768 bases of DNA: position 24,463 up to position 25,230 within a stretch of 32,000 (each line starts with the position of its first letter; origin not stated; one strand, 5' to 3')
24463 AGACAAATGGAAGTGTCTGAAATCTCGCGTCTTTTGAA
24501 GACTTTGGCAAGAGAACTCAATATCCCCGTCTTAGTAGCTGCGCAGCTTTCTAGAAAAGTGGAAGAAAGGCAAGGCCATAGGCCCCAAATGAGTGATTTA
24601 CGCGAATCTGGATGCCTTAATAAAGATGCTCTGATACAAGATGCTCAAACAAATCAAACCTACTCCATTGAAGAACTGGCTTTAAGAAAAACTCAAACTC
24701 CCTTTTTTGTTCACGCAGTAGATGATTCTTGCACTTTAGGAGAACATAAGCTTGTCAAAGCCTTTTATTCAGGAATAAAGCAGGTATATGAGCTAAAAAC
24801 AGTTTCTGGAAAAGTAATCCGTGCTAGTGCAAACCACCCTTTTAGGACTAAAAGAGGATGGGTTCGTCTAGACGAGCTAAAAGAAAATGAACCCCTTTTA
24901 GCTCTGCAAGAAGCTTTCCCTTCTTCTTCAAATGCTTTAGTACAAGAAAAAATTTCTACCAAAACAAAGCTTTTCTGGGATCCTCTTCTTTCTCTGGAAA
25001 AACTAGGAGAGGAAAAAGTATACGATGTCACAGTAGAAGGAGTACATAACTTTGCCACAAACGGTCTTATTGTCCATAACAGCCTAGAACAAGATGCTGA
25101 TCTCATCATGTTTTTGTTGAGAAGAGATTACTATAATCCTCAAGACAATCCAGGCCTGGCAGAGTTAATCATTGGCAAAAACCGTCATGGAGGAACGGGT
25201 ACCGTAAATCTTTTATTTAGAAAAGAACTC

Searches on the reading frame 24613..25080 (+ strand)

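Call 28: search_protein_families(library=pfam, proteins=[window:24613-25080:+], max_evalue=0.01)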
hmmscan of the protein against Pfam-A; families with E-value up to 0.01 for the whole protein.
window:24613-25080:+ (156 aa): 2 families
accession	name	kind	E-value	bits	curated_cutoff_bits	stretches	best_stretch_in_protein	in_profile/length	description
PF14890.11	Intein_splicing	-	2.4e-19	70.1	35.8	1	36-156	26-155/155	Intein splicing domain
PF07591.16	PT-HINT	-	0.00054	20.7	27.7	1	45-125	32-107/137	Pretoxin HINT domain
